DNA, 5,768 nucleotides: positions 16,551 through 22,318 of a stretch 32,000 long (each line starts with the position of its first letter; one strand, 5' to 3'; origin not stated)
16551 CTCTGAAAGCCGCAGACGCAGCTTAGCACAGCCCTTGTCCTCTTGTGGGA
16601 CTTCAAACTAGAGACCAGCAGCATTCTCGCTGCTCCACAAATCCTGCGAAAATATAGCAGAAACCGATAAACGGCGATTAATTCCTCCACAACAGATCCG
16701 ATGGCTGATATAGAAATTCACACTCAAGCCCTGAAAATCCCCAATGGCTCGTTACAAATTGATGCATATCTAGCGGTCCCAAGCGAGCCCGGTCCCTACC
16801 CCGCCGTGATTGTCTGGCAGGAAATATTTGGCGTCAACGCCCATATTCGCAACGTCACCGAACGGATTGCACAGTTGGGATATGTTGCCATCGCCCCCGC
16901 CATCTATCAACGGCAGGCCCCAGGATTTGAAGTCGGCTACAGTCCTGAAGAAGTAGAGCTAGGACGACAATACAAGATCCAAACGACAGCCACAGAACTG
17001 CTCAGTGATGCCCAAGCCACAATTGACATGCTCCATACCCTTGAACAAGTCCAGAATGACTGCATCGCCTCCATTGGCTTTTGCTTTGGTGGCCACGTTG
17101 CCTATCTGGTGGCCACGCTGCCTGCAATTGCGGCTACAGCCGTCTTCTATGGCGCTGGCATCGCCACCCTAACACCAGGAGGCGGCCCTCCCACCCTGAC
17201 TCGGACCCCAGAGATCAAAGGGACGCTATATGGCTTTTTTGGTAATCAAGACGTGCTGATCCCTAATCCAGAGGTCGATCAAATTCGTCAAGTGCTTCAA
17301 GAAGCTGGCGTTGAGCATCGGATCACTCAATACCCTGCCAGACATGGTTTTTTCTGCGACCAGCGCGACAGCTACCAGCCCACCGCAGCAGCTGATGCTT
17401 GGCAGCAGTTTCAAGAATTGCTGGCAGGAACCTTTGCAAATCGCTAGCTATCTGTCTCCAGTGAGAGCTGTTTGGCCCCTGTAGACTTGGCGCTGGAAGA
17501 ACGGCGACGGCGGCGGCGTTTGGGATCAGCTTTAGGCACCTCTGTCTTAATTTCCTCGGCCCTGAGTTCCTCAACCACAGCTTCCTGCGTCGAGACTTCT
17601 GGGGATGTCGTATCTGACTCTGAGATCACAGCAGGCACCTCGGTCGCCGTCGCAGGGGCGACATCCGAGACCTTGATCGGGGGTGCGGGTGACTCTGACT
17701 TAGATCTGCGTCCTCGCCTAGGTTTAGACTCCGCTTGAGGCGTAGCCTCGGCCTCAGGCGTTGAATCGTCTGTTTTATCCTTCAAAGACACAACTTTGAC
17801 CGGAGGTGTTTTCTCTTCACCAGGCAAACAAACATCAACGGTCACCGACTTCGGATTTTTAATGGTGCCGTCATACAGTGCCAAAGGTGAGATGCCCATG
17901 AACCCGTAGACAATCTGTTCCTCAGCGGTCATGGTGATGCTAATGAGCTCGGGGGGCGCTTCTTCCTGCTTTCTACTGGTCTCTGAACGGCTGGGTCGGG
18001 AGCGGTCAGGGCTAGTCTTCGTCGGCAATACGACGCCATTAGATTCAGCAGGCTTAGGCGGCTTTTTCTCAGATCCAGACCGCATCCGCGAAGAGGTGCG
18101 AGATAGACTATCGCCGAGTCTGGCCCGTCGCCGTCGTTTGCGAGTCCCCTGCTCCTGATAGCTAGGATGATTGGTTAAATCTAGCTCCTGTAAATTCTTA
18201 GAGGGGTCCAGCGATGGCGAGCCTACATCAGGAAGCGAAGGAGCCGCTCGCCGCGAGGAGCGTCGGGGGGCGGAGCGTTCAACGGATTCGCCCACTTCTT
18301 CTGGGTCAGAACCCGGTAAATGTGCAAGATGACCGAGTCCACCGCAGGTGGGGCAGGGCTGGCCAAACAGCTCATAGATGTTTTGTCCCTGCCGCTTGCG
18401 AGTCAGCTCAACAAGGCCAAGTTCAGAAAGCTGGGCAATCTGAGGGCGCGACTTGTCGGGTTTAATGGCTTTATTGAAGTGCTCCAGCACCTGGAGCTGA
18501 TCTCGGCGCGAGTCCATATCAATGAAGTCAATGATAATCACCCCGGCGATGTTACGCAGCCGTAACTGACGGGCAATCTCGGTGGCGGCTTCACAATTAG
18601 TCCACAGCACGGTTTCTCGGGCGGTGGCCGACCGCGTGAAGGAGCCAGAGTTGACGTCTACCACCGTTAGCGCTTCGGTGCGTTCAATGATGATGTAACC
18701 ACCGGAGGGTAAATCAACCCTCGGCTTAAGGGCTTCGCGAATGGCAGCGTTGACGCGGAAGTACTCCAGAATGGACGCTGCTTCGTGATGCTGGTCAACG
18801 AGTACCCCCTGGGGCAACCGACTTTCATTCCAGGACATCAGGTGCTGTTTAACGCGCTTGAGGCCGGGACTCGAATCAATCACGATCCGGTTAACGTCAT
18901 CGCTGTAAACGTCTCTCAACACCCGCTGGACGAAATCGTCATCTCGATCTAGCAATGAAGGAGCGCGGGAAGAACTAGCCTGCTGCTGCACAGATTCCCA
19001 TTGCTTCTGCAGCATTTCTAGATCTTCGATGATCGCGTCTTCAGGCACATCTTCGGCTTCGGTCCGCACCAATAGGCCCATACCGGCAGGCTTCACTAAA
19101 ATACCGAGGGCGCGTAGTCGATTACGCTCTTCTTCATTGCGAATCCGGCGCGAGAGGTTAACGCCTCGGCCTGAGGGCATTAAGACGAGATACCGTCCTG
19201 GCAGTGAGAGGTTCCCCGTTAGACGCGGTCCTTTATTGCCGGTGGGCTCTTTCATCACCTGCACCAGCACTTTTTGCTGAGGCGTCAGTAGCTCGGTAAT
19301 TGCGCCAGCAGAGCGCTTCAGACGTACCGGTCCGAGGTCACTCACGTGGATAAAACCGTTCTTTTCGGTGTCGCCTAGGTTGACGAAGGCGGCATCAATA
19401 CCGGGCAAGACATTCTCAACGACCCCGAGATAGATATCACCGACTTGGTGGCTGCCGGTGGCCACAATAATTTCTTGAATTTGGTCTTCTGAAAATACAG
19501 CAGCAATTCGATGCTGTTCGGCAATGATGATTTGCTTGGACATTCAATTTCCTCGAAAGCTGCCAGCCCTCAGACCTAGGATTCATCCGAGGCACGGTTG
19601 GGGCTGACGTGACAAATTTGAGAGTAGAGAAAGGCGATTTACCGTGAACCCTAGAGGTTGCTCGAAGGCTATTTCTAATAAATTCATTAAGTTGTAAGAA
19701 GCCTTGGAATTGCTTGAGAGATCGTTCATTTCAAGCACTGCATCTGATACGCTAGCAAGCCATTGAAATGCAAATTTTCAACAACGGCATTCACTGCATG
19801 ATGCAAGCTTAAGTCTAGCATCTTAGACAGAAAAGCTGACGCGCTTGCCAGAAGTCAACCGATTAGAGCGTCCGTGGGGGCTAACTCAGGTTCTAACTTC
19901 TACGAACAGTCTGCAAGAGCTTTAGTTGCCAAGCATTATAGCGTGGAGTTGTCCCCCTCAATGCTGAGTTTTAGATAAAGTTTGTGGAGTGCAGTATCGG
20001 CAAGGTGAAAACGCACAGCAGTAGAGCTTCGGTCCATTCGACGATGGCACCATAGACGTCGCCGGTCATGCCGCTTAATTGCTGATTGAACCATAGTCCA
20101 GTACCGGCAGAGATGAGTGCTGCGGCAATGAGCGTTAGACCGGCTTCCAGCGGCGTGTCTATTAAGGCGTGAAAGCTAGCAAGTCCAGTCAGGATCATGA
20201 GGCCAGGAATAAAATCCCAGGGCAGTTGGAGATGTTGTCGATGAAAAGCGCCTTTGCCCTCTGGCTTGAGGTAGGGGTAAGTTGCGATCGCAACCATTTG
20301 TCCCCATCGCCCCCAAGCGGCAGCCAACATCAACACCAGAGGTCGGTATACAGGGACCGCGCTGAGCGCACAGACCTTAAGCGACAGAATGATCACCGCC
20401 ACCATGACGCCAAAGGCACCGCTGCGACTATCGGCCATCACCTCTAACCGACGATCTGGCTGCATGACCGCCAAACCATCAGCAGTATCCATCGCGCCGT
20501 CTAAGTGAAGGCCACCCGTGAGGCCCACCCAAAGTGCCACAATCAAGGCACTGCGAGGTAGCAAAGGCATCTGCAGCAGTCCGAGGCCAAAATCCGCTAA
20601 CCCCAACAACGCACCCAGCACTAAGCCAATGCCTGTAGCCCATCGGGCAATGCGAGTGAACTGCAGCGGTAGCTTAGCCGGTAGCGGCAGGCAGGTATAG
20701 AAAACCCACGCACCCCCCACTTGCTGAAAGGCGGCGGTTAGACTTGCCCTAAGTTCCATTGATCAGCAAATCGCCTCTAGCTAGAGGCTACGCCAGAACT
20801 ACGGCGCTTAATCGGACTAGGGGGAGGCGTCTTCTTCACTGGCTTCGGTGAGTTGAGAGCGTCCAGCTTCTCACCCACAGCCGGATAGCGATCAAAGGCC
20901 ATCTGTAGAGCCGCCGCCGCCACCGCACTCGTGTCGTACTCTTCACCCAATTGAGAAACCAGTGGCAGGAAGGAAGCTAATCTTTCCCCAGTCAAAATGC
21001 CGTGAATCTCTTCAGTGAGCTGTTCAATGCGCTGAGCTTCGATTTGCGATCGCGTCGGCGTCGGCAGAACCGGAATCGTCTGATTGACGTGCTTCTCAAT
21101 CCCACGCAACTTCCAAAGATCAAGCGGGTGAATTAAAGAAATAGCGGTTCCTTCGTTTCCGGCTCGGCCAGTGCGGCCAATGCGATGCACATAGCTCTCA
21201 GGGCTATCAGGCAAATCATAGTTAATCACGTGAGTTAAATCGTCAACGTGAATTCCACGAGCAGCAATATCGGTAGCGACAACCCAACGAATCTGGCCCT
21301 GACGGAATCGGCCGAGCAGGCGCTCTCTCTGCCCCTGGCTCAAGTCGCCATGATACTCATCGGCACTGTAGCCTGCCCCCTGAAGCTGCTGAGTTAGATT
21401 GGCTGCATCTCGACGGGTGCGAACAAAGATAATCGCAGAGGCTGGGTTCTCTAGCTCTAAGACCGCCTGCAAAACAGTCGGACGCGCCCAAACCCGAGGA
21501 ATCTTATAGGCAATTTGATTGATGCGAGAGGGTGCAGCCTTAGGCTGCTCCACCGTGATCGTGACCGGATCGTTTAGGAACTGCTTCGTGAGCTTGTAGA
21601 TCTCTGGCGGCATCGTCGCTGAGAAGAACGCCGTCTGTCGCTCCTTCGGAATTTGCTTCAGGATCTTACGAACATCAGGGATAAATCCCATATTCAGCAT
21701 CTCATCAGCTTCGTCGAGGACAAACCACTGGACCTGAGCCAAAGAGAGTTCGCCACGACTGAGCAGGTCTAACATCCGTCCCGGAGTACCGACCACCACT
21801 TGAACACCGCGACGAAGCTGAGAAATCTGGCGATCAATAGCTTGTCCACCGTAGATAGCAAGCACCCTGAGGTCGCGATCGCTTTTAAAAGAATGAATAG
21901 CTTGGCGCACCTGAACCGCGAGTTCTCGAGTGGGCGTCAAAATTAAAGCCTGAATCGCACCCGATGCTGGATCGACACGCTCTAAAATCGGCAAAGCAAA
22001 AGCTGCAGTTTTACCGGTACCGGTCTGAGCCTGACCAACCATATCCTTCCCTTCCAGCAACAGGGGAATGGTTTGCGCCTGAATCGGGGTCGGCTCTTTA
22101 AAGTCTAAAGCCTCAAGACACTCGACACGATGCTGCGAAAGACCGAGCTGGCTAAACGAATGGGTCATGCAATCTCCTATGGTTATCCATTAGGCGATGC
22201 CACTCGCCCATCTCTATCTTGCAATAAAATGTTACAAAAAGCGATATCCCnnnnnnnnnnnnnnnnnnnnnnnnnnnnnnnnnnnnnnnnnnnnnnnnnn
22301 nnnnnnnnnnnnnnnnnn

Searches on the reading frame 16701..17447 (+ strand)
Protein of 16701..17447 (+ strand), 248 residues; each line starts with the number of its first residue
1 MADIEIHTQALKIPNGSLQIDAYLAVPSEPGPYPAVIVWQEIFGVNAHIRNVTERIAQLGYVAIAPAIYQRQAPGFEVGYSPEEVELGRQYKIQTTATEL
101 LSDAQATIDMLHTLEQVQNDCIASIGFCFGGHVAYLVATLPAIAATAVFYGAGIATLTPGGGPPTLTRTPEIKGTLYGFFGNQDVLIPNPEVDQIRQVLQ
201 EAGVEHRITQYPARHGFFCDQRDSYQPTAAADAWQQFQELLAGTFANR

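Call 23: search_protein_families(library=pfam, proteins=[window:16701-17447:+], max_evalue=0.001)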
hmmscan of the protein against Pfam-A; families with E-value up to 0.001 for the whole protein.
window:16701-17447:+ (248 aa): 2 families
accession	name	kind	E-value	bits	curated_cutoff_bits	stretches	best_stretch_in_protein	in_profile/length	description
PF01738.24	DLH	-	1.1e-57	195.5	21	1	20-242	1-214/217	Dienelactone hydrolase family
PF07224.18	Chlorophyllase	-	0.0006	19.1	26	1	24-138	33-134/301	Chlorophyllase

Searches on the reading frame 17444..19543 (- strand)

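Call 23: search_protein_families(library=pfam, proteins=[window:17444-19543:-], max_evalue=0.001)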
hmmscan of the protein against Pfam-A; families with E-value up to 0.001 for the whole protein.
window:17444-19543:- (699 aa): 1 family
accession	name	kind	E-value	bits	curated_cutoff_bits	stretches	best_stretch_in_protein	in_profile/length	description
PF10150.14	RNase_E_G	-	8.5e-96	321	25.5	1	113-385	1-270/270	Ribonuclease E/G family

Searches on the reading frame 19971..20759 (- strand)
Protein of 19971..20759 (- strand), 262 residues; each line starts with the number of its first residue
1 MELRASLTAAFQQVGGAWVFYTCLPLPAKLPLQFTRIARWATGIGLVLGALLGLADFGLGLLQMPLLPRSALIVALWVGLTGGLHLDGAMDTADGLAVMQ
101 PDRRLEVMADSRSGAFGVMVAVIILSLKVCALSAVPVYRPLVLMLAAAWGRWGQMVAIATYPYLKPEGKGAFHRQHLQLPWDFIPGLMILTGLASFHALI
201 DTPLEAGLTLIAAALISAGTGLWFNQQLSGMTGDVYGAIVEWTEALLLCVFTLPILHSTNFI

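Call 23: search_protein_families(library=pfam, proteins=[window:19971-20759:-], max_evalue=0.001)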
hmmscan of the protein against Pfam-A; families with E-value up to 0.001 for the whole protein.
window:19971-20759:- (262 aa): 1 family
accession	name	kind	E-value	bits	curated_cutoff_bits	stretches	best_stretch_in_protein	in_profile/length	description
PF02654.20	CobS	-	2.3e-49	168.8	23.2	1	17-249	1-207/207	Cobalamin-5-phosphate synthase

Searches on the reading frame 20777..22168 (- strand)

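Call 23: search_protein_families(library=pfam, proteins=[window:20777-22168:-], max_evalue=0.001)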
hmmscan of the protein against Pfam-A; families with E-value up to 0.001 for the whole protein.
window:20777-22168:- (463 aa): 4 families
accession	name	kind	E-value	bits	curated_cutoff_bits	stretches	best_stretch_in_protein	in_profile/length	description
PF00270.35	DEAD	-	3.2e-52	177.1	26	1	27-191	1-165/167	DEAD/DEAH box helicase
PF00271.37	Helicase_C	-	4e-31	108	23.5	1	232-337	5-110/110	Helicase conserved C-terminal domain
PF25399.1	DeaD_dimer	-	3.1e-12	46.8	23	1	371-426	1-58/67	RNA helicase DeaD dimerization domain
PF04851.21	ResIII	-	4.9e-06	27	22.5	1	42-186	25-162/164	Type III restriction enzyme, res subunit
